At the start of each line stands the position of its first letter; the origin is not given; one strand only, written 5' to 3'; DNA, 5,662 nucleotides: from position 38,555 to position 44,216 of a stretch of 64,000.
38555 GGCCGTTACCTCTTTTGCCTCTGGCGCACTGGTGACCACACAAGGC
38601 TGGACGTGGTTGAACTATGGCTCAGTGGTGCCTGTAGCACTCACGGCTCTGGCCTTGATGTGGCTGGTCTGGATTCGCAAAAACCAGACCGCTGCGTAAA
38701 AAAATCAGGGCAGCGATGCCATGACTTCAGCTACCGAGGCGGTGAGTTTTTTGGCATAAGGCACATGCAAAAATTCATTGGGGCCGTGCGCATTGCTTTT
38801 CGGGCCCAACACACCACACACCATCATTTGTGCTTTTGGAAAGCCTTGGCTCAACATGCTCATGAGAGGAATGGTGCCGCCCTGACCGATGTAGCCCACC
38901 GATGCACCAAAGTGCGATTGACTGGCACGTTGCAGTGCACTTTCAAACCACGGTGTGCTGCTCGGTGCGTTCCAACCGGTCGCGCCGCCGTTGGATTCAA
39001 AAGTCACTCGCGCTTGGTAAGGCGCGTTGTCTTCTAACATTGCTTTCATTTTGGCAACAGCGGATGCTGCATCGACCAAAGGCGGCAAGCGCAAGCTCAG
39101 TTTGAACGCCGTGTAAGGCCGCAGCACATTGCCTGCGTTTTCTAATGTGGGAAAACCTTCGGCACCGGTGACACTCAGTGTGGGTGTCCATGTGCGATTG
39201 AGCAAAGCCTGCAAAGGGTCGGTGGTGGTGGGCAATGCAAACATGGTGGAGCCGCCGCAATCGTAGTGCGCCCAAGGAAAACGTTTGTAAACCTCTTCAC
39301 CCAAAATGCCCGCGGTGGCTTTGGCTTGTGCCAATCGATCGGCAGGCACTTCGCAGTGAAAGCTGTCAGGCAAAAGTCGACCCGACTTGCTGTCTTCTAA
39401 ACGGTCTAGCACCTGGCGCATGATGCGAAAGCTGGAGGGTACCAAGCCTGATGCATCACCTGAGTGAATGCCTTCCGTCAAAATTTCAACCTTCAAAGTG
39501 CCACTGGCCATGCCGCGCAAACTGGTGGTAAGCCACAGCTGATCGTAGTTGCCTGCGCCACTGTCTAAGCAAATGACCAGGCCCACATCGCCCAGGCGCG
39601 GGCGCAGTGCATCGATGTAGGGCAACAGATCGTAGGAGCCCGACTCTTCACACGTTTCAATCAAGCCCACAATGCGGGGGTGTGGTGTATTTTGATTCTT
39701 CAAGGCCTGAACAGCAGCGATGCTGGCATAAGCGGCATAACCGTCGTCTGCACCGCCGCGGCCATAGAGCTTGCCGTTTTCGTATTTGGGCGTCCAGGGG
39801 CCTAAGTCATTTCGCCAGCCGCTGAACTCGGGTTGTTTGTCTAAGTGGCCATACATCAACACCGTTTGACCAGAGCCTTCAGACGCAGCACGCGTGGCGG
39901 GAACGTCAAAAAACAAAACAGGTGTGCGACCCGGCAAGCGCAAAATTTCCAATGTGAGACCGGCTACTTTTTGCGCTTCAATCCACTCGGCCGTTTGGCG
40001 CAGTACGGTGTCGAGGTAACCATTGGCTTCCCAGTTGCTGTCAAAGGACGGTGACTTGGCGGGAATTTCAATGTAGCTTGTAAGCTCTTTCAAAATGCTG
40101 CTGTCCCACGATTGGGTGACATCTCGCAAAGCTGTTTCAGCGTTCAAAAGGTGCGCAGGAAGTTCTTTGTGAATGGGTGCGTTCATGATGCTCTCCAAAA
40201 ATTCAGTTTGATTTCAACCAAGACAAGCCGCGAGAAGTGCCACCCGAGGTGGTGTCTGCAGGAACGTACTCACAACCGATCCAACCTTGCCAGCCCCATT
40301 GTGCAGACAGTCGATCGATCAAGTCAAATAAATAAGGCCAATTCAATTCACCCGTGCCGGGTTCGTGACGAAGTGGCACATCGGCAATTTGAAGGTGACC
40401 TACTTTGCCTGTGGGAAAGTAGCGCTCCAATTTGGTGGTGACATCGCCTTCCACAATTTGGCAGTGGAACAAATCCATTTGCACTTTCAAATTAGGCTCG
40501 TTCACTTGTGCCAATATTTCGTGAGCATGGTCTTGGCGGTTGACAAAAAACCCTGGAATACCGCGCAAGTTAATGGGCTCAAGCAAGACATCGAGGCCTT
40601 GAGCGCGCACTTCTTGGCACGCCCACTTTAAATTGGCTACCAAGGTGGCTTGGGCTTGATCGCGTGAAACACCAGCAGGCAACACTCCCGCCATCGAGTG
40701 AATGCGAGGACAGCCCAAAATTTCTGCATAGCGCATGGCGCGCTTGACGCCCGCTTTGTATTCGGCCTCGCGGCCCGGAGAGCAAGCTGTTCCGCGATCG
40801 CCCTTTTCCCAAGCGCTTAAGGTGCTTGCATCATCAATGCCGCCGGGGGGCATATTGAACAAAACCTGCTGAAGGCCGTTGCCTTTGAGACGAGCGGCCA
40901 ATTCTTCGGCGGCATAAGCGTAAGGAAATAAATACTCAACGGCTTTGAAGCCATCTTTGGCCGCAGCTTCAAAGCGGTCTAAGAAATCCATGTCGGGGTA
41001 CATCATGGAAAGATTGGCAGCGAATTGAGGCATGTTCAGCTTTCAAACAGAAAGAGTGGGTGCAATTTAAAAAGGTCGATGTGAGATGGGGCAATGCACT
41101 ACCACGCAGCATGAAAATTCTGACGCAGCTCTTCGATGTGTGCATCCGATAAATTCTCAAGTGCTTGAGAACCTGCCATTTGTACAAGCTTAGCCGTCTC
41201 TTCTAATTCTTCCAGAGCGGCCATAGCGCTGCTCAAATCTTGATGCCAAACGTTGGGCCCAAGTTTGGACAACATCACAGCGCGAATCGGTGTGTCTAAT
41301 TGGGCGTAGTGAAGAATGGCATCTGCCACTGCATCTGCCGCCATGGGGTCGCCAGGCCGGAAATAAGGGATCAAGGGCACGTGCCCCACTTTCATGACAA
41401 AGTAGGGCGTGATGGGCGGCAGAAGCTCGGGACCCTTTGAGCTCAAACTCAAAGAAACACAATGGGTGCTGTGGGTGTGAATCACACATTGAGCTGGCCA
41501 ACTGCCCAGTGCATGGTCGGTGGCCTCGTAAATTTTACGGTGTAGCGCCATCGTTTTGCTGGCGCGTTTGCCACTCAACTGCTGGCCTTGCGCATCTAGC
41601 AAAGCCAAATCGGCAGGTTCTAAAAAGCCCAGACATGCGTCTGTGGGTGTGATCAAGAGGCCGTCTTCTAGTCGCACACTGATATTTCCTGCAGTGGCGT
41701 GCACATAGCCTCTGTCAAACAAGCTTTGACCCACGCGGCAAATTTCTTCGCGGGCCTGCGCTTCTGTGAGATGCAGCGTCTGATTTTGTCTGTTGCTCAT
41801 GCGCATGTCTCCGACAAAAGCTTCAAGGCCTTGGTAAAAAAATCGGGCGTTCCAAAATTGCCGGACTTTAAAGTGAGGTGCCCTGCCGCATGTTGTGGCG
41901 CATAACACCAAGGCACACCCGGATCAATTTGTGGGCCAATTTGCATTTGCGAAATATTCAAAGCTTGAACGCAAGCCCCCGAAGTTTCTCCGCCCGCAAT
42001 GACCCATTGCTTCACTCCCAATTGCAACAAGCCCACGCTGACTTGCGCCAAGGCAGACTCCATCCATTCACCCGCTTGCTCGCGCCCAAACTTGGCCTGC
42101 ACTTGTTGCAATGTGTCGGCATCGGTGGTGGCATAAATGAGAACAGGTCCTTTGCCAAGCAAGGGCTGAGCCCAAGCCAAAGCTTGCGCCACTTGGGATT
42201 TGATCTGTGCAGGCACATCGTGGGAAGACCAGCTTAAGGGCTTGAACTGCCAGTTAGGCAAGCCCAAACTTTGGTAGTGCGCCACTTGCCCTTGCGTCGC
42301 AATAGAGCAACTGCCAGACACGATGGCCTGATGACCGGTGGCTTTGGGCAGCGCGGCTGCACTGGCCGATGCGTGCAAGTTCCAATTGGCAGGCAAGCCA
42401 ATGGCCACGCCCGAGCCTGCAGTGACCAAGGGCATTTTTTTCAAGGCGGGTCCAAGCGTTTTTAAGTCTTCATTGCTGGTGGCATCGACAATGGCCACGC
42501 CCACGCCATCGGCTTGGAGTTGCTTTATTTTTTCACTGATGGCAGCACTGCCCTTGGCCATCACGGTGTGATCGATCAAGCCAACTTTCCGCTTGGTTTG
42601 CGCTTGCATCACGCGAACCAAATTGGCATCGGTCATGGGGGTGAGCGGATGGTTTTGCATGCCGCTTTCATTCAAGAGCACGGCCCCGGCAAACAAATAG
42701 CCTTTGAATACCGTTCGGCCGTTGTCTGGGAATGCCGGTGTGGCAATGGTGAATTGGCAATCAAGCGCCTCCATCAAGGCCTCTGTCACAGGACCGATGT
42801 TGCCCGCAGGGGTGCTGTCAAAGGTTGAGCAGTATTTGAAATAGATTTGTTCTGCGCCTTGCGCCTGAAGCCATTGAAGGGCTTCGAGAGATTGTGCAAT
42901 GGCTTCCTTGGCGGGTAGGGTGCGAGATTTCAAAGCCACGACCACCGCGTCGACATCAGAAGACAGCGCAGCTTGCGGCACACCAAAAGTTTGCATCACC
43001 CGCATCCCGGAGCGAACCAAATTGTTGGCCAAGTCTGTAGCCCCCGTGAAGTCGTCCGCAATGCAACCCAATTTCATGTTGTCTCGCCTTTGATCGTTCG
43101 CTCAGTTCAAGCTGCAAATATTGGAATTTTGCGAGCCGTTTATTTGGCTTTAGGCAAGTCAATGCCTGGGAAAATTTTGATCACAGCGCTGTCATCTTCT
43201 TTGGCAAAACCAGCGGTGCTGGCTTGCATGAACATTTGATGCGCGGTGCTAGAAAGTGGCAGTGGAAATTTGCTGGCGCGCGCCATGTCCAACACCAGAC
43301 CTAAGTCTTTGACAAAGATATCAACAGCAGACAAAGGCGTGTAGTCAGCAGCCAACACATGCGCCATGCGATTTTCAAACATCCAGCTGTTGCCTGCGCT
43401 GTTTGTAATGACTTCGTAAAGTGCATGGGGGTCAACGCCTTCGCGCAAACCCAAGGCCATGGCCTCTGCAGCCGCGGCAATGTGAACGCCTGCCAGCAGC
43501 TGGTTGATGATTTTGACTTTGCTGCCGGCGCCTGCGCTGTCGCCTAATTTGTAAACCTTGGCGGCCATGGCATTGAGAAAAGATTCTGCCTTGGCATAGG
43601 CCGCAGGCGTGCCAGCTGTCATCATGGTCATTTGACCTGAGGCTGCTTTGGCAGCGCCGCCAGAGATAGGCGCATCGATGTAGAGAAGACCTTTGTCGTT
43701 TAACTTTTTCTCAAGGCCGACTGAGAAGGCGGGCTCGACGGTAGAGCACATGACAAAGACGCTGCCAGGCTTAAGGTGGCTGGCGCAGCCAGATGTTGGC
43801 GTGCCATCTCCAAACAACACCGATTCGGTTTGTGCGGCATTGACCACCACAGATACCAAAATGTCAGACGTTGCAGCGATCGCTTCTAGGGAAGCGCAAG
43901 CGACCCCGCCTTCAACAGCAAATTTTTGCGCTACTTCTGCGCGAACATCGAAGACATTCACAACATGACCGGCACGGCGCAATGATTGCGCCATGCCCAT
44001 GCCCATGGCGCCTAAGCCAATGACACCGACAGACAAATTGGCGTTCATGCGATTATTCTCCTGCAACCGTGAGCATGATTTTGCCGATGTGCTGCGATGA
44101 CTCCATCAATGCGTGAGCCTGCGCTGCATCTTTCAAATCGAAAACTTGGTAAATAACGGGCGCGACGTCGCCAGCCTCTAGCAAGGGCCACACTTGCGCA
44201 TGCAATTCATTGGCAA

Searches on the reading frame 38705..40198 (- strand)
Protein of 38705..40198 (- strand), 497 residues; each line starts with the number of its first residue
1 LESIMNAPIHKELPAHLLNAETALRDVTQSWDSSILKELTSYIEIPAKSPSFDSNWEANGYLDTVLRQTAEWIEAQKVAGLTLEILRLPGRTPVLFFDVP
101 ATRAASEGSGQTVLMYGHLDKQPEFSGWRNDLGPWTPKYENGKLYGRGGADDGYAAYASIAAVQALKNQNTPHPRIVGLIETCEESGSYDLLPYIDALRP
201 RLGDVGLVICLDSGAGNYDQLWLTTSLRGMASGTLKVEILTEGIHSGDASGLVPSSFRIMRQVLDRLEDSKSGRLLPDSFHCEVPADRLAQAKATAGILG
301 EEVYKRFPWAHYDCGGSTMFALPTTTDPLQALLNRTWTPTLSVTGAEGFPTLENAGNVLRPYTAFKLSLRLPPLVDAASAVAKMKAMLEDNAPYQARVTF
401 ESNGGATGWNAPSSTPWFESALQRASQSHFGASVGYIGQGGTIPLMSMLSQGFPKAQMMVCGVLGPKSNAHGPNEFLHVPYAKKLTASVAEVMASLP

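Call 17: search_protein_families(library=pfam, proteins=[window:38705-40198:-], max_evalue=0.00001)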
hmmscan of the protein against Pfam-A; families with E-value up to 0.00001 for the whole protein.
window:38705-40198:- (497 aa): 2 families
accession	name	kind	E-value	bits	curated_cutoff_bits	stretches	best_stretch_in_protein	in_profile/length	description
PF01546.33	Peptidase_M20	-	1.4e-19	71.3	24.6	1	114-493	1-204/206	Peptidase family M20/M25/M40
PF07687.19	M20_dimer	-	1e-08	35.5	21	1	226-393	2-104/107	Peptidase dimerisation domain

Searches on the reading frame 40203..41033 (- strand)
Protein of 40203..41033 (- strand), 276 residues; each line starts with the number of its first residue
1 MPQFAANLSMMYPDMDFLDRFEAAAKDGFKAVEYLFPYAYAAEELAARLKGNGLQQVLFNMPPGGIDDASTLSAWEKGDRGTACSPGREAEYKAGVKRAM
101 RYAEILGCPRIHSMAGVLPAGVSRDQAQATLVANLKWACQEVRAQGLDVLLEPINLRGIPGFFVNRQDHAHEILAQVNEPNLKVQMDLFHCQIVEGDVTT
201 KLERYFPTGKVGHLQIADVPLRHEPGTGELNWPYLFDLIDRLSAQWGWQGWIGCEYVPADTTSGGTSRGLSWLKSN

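Call 70: search_protein_families(library=pfam, proteins=[window:40203-41033:-], max_evalue=0.00001)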
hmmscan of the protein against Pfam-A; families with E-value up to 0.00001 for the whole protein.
window:40203-41033:- (276 aa): 1 family
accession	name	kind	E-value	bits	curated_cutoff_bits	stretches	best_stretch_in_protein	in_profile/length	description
PF01261.30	AP_endonuc_2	-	2.6e-42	145.7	31.1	1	21-275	1-248/249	Xylose isomerase-like TIM barrel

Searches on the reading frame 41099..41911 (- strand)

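Call 70: search_protein_families(library=pfam, proteins=[window:41099-41911:-], max_evalue=0.00001)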
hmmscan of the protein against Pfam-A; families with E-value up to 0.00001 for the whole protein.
window:41099-41911:- (270 aa): 1 family
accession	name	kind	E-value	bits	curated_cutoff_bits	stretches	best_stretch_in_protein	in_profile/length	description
PF00596.27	Aldolase_II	-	7.1e-40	137.3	22.2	1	55-242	1-181/183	Class II Aldolase and Adducin N-terminal domain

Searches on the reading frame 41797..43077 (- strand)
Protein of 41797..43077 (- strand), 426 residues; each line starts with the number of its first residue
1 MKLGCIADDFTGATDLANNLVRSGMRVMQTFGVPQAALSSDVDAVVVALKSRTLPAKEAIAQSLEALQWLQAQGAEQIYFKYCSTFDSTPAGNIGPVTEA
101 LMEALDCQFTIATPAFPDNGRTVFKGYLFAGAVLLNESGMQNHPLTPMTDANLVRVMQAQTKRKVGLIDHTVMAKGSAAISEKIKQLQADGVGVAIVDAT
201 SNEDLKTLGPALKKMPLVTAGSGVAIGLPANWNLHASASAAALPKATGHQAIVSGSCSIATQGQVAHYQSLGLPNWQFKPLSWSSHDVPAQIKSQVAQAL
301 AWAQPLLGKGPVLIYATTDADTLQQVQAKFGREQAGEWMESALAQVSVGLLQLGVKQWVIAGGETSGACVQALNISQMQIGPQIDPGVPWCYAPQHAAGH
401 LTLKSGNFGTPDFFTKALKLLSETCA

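Call 70: search_protein_families(library=pfam, proteins=[window:41797-43077:-], max_evalue=0.00001)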
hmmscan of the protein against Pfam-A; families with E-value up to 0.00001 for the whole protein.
window:41797-43077:- (426 aa): 2 families
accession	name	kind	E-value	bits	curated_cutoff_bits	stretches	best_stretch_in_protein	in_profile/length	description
PF07005.16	SBD_N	-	3e-79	266.5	25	1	3-226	1-228/230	Sugar-binding N-terminal domain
PF17042.10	NBD_C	-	3.2e-37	129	28.3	1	251-414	1-168/168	Nucleotide-binding C-terminal domain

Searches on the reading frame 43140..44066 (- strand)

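Call 70: search_protein_families(library=pfam, proteins=[window:43140-44066:-], max_evalue=0.00001)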
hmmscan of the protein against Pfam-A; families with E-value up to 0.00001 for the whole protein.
window:43140-44066:- (308 aa): 3 families
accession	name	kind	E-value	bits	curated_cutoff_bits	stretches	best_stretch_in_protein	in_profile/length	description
PF03446.21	NAD_binding_2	-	7.5e-40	137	21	1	13-173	2-158/161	NAD binding domain of 6-phosphogluconate dehydrogenase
PF14833.11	NAD_binding_11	-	2.5e-36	125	30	1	179-298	1-121/122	NAD-binding of NADP-dependent 3-hydroxyisobutyrate dehydrogenase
PF02826.25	2-Hacid_dh_C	-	3.9e-07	30.1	25.1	1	9-83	35-108/178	D-isomer specific 2-hydroxyacid dehydrogenase, NAD binding domain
